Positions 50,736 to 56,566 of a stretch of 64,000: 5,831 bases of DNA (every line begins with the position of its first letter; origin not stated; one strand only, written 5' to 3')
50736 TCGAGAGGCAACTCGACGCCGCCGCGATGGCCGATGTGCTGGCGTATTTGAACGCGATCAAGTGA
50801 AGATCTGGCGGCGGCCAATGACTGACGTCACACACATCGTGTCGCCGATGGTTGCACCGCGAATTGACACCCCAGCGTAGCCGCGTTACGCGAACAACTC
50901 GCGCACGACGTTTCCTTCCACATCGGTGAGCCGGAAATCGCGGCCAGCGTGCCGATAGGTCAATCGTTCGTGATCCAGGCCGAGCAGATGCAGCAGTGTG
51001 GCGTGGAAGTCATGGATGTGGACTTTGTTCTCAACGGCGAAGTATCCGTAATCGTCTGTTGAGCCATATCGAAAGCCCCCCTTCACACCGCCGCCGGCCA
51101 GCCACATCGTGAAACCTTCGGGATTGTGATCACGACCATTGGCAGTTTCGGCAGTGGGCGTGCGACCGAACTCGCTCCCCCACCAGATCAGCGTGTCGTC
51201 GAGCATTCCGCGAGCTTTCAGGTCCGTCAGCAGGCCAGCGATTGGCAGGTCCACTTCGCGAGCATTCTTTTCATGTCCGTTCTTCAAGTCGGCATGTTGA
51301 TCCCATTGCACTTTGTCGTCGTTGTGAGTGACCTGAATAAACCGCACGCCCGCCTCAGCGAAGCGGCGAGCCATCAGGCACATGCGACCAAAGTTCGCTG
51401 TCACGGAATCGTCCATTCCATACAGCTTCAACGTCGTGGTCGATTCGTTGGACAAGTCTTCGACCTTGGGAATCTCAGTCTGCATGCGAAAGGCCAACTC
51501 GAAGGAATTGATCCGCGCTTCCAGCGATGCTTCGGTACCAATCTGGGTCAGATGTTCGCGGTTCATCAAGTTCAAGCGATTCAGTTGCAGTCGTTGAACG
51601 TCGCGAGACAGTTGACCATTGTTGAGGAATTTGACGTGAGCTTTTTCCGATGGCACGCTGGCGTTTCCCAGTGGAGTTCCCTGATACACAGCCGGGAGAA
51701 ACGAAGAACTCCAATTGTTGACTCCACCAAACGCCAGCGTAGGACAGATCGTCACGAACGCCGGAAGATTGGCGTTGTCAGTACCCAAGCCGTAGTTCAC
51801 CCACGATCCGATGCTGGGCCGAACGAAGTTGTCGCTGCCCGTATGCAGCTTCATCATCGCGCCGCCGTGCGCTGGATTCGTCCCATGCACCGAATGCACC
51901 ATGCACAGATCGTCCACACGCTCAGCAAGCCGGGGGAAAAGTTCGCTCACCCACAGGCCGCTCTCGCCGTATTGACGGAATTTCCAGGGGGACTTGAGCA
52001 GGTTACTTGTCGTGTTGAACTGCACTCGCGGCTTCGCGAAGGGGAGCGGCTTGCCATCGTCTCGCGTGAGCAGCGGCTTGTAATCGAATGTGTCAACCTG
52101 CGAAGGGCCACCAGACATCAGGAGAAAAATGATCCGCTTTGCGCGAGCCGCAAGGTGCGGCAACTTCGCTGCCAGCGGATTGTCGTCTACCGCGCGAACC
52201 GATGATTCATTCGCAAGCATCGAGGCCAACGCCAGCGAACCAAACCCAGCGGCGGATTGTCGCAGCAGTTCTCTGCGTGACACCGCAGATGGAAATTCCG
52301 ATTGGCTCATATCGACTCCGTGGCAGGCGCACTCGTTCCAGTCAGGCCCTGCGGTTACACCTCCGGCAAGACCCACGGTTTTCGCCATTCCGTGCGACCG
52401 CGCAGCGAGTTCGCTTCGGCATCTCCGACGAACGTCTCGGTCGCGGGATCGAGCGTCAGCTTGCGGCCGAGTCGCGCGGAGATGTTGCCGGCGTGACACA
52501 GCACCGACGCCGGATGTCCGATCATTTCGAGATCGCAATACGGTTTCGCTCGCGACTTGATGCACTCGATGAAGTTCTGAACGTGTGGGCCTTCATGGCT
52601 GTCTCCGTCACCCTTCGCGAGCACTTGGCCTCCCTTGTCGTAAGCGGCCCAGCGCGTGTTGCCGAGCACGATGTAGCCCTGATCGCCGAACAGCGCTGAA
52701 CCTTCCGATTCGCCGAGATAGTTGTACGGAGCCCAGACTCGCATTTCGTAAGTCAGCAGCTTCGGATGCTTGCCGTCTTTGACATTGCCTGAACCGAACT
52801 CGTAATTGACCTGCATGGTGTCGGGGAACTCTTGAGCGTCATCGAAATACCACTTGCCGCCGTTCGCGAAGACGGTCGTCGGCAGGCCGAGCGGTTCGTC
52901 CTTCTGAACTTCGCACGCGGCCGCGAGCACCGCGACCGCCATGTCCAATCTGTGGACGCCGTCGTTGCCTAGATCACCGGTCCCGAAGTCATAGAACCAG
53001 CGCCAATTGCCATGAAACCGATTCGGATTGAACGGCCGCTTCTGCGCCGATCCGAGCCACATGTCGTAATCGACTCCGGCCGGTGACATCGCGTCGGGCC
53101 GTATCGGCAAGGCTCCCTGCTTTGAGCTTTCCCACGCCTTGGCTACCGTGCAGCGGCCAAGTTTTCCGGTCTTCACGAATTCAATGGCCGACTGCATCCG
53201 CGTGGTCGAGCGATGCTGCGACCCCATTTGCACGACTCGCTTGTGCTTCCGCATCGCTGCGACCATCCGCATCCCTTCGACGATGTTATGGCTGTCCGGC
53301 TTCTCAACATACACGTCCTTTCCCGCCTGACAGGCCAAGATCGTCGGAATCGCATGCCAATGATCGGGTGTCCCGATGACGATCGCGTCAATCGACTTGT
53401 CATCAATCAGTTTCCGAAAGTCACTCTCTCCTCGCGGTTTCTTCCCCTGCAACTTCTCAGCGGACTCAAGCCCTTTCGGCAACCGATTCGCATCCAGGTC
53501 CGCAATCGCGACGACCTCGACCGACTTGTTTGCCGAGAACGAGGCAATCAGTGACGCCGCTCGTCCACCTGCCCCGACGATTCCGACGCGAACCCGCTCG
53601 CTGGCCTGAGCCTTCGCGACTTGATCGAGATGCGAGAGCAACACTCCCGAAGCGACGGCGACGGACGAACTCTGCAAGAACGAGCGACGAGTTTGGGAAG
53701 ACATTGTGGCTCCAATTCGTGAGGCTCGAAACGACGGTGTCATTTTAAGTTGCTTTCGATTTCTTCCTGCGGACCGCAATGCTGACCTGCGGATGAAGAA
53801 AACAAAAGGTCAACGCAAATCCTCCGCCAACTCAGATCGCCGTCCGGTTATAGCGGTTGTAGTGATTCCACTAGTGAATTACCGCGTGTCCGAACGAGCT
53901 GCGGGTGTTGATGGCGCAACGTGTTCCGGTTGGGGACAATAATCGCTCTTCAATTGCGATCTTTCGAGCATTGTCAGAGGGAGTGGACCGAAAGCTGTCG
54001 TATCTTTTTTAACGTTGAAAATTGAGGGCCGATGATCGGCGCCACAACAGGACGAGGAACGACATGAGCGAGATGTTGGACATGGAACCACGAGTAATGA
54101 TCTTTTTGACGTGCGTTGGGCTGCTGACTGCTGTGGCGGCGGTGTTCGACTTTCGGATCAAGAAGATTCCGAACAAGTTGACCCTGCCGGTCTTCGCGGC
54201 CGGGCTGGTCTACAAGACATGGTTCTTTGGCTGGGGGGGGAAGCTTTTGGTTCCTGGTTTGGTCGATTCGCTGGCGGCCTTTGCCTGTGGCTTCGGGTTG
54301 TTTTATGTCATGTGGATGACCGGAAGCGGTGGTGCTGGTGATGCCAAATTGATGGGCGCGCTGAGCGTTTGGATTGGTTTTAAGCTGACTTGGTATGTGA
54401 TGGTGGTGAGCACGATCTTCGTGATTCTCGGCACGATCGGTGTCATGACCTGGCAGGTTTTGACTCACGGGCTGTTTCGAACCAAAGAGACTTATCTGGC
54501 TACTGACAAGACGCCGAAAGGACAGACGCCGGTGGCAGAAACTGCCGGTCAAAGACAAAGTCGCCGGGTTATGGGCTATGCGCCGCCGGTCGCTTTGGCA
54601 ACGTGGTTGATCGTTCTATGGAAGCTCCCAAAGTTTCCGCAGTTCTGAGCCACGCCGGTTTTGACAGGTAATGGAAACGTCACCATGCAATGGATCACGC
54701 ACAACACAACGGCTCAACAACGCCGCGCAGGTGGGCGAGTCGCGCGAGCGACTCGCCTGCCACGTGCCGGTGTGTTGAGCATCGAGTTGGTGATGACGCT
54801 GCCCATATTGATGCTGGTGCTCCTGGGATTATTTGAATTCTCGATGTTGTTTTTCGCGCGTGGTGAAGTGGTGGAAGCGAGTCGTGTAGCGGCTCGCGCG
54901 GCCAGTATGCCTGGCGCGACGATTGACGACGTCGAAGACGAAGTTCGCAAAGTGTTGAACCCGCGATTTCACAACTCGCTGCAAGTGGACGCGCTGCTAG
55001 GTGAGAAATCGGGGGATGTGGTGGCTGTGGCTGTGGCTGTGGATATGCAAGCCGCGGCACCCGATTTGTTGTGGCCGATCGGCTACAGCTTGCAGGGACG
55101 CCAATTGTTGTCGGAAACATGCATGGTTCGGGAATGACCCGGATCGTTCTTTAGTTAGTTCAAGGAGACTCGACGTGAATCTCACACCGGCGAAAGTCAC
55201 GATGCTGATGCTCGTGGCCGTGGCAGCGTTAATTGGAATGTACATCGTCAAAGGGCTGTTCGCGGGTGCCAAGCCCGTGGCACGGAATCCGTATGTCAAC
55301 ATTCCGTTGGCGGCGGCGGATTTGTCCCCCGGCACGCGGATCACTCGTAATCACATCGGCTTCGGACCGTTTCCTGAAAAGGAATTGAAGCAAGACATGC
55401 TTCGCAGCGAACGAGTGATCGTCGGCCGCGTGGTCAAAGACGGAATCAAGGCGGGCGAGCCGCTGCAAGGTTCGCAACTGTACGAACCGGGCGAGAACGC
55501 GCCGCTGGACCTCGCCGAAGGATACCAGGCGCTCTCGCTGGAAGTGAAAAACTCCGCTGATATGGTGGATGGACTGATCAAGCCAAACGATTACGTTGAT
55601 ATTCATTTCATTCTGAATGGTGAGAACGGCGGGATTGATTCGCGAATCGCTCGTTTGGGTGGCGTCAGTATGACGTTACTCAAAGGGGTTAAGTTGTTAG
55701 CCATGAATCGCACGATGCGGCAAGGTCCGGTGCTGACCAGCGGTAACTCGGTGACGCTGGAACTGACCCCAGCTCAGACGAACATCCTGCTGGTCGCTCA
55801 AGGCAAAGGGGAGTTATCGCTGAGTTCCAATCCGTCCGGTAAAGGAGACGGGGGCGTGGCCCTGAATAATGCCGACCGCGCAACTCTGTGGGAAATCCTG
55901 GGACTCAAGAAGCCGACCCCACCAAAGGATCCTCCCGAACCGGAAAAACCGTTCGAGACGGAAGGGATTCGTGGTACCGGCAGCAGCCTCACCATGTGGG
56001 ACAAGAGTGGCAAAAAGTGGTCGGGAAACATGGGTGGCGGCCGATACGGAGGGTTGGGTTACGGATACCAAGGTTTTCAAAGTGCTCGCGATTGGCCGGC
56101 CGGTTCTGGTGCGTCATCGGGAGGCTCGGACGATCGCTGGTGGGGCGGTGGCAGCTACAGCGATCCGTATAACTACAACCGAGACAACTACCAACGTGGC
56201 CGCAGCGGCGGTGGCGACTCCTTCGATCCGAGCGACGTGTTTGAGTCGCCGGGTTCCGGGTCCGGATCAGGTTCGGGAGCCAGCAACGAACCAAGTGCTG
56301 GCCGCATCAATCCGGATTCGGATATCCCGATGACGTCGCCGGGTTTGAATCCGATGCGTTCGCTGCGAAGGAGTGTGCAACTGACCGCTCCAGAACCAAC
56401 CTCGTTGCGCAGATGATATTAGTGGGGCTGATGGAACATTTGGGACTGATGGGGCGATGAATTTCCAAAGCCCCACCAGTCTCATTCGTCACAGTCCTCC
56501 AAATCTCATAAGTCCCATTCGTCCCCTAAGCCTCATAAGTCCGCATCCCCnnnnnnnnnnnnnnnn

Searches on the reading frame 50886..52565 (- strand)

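Call 58: search_protein_families(library=pfam, proteins=[window:50886-52565:-], max_evalue=0.00001)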
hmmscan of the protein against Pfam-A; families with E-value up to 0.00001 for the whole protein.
window:50886-52565:- (559 aa): 1 family
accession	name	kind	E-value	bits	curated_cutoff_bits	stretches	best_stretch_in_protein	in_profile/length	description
PF07394.17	DUF1501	-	4.5e-148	494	27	1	142-558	1-390/390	Protein of unknown function (DUF1501)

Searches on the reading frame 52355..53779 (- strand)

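Call 58: search_protein_families(library=pfam, proteins=[window:52355-53779:-], max_evalue=0.00001)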
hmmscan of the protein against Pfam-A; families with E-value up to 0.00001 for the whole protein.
window:52355-53779:- (474 aa): 2 families
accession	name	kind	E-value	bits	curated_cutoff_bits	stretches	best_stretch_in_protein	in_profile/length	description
PF19051.5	GFO_IDH_MocA_C2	-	8.2e-21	75.1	23.3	2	216-285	33-101/254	Oxidoreductase family, C-terminal alpha/beta domain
PF01408.29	GFO_IDH_MocA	-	1.9e-16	61.3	24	1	63-186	1-119/120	Oxidoreductase family, NAD-binding Rossmann fold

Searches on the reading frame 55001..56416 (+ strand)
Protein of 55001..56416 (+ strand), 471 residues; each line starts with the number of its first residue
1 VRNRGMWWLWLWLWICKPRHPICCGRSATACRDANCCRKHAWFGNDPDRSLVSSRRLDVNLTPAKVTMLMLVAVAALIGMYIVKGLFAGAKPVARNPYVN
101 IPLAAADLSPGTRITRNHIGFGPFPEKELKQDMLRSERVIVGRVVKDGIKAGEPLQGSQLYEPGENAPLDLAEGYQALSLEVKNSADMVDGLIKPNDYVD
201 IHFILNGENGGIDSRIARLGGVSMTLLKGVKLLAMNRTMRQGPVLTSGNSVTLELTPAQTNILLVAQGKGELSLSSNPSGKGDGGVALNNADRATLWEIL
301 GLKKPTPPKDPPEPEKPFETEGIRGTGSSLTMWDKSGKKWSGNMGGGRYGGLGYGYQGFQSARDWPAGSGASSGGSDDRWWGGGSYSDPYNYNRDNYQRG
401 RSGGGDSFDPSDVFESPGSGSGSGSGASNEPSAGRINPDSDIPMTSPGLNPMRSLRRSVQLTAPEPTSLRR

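Call 58: search_protein_families(library=pfam, proteins=[window:55001-56416:+], max_evalue=0.00001)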
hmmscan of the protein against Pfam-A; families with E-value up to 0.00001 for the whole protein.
window:55001-56416:+ (471 aa): 1 family
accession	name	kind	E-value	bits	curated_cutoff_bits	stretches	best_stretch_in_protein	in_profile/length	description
PF16976.10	RcpC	-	7e-13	48.9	28.8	1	171-274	7-111/114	Flp pilus assembly protein RcpC/CpaB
